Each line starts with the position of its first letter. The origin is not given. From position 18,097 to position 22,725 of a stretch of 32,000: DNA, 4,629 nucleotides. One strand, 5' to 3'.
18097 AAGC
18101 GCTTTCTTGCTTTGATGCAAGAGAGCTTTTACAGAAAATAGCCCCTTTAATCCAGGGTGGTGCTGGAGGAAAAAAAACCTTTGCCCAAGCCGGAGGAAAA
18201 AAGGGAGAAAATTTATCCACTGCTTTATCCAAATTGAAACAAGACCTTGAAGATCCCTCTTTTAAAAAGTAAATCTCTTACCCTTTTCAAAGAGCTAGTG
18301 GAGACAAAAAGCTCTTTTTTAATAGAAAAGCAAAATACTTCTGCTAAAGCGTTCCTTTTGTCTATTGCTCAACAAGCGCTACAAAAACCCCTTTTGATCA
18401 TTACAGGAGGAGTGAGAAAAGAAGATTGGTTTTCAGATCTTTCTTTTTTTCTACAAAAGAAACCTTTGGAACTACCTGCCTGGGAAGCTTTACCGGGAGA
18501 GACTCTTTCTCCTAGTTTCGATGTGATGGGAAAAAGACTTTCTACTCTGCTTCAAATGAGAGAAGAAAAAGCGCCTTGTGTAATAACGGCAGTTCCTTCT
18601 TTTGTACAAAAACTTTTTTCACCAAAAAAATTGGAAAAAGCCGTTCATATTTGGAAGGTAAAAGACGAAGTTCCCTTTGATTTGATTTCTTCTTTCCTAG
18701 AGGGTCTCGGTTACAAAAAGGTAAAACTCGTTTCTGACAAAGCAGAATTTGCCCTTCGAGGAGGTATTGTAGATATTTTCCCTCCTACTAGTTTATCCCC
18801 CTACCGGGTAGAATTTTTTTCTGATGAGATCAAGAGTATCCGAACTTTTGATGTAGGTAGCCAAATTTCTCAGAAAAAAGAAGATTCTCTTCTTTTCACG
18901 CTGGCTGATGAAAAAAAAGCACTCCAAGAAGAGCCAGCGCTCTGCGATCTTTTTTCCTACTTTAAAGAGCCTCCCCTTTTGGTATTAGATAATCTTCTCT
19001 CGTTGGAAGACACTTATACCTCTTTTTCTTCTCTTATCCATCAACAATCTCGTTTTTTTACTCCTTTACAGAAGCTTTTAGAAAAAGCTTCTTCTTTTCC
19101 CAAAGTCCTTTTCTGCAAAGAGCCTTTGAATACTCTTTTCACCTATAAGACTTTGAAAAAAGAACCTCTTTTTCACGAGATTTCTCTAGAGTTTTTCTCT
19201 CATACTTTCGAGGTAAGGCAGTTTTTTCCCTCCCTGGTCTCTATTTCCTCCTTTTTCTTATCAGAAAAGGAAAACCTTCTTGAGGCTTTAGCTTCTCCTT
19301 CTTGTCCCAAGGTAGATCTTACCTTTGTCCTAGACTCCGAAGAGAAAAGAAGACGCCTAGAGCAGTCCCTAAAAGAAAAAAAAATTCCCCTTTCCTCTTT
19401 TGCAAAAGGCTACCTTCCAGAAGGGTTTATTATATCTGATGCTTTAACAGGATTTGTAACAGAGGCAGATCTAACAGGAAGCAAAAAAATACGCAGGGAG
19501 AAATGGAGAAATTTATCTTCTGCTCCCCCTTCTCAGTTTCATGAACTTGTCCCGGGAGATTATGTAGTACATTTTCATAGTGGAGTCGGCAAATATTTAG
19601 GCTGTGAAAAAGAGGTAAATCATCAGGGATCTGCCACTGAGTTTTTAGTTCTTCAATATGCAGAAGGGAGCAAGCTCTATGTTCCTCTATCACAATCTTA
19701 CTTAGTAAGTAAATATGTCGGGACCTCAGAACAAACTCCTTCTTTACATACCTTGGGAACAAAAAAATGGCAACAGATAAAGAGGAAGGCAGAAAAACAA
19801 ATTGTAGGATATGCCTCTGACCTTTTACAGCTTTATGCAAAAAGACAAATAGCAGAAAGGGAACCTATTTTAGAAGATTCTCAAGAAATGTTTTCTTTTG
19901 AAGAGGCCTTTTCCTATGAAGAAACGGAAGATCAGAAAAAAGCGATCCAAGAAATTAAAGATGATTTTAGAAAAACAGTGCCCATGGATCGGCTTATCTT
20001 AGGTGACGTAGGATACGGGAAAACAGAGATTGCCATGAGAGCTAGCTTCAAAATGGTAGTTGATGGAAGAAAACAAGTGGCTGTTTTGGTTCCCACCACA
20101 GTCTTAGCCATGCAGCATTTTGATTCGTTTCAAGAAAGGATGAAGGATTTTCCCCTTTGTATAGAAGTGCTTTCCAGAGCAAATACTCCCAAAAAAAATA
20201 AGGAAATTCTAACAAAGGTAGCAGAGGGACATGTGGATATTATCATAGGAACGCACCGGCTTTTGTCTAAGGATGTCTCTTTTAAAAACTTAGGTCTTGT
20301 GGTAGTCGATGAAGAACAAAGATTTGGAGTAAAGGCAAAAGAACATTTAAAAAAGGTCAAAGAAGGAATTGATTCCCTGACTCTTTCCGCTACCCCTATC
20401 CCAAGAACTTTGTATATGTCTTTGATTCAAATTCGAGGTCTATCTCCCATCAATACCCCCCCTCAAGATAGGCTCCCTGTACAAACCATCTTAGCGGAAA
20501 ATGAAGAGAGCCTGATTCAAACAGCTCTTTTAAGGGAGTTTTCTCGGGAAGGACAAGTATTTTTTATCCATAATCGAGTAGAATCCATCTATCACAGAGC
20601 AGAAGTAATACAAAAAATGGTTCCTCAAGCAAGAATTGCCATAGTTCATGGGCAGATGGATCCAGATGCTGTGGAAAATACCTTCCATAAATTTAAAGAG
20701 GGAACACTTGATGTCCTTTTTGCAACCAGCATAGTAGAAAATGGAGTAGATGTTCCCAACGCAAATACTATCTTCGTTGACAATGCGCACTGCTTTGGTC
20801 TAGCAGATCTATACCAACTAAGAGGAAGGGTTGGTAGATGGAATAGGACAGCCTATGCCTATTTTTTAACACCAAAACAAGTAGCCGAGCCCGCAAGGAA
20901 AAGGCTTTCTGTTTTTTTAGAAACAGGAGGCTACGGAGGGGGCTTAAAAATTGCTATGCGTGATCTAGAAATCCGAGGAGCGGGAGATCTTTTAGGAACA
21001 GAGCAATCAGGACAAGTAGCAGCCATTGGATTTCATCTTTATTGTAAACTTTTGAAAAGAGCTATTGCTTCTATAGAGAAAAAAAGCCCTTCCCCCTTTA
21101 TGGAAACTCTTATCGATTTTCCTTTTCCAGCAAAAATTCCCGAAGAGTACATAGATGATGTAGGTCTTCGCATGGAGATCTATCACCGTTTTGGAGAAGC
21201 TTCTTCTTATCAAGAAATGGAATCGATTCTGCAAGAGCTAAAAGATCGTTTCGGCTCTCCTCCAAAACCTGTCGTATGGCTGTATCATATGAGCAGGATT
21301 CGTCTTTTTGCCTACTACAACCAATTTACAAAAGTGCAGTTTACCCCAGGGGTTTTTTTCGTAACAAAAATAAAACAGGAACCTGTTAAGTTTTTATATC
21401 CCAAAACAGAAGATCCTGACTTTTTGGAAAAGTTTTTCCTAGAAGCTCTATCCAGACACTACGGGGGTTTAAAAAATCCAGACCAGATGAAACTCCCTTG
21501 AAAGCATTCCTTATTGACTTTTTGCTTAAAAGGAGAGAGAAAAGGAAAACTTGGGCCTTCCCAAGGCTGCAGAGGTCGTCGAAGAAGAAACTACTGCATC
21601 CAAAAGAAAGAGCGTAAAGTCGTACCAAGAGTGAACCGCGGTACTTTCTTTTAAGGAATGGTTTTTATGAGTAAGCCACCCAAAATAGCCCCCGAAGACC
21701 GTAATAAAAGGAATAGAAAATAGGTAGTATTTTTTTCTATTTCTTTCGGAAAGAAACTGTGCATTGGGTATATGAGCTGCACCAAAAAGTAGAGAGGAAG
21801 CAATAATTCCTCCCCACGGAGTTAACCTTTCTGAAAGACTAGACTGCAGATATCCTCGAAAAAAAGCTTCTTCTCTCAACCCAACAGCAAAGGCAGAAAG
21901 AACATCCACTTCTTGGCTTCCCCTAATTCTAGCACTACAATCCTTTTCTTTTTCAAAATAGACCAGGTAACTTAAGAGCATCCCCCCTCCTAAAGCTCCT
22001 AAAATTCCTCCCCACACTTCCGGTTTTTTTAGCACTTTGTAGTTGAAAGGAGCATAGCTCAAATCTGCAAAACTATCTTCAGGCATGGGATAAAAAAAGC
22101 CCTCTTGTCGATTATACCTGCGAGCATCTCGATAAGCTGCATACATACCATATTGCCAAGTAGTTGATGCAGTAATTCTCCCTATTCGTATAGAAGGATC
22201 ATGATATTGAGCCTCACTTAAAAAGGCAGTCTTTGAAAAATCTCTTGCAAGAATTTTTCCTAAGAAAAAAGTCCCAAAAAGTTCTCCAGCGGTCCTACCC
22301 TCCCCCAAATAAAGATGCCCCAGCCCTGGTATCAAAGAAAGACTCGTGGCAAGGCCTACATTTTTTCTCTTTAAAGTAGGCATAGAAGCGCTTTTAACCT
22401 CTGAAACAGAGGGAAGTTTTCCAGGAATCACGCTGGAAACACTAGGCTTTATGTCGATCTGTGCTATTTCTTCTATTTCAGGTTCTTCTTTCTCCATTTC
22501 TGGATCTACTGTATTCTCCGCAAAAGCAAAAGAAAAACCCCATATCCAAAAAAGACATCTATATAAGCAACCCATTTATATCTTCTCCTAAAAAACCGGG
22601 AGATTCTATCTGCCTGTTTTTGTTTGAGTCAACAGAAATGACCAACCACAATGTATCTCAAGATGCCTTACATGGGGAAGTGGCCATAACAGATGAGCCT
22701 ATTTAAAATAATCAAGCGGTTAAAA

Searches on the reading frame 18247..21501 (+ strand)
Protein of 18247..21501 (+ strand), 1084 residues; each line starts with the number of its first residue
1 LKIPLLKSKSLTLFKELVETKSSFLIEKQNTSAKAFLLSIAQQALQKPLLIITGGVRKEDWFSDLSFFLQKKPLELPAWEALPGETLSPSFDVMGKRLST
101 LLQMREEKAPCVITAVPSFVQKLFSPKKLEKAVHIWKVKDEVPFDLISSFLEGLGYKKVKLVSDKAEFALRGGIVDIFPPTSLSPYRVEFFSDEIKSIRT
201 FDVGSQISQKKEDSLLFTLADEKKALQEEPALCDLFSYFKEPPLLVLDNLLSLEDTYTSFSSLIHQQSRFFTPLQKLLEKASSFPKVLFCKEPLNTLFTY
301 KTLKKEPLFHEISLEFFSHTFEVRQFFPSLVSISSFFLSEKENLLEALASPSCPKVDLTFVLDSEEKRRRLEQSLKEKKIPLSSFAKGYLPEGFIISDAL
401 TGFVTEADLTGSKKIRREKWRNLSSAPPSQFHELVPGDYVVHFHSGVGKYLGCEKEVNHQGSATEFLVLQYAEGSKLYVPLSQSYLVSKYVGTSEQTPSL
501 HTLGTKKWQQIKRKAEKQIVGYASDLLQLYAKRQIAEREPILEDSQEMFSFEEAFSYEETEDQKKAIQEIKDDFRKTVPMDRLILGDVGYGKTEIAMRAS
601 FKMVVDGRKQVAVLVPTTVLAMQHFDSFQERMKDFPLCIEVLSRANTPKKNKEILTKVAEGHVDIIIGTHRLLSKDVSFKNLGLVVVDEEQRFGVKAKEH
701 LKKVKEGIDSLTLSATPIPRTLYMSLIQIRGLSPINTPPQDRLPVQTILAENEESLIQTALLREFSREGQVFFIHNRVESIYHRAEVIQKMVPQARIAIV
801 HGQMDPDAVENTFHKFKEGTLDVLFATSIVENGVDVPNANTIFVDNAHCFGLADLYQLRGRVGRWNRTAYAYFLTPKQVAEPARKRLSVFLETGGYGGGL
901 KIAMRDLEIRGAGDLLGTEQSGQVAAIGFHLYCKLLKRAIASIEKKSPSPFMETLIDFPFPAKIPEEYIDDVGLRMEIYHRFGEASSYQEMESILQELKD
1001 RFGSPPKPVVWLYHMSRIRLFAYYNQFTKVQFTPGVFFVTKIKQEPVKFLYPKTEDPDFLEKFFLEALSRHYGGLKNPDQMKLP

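Call 8: search_protein_families(library=pfam, proteins=[window:18247-21501:+], max_evalue=0.01)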
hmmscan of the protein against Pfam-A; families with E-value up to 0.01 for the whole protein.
window:18247-21501:+ (1084 aa): 8 families
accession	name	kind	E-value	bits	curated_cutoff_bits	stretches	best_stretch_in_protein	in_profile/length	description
PF00270.35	DEAD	-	2.1e-24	86.5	26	1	560-722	1-164/167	DEAD/DEAH box helicase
PF00271.37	Helicase_C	-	2.8e-19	69.8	23.5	1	761-866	10-110/110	Helicase conserved C-terminal domain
PF03461.20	TRCF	-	1.4e-18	67.5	25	1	959-1046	2-89/95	TRCF domain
PF17757.6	UvrB_inter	-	7.4e-17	61.7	22.9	1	137-214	4-82/91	UvrB interaction domain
PF02559.22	CarD_TRCF_RID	-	4.3e-16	59.2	23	1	435-491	2-57/57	CarD-like/TRCF RID domain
PF04851.21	ResIII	-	9.4e-09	35.8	22.5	1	559-717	4-162/164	Type III restriction enzyme, res subunit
PF19833.4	RecG_dom3_C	-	0.0017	18.8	26.8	1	899-923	4-28/87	ATP-dependent DNA helicase RecG, domain 3, C-terminal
PF22590.2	Cas3-like_C_2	-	0.0021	18.8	27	1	769-865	3-104/106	CRISPR-associated nuclease/helicase Cas3, C-terminal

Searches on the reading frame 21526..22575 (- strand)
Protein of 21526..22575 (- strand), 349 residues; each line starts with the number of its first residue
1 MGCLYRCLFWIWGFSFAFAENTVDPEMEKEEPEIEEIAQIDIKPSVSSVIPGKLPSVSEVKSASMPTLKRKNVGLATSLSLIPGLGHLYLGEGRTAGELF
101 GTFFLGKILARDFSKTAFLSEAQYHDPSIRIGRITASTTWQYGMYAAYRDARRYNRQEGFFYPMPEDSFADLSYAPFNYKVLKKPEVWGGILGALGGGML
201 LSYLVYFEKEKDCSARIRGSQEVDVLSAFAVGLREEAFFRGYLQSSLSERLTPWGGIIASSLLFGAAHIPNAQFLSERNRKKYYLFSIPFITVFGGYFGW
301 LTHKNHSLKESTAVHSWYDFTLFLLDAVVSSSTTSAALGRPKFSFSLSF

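Call 8: search_protein_families(library=pfam, proteins=[window:21526-22575:-], max_evalue=0.01)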
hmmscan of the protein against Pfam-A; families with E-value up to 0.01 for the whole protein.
window:21526-22575:- (349 aa): 1 family
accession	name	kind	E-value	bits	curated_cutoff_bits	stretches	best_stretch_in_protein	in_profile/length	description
PF02517.21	Rce1-like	-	3.3e-18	66.2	22.4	1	226-320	10-92/93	Type II CAAX prenyl endopeptidase Rce1-like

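Call 11: find_encoding_contigs(protein=window:21526-22575:-, flank=10000, max_places=6)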
Protein window:21526-22575:- (349 aa): no gene with exactly this product is on record in the collection.
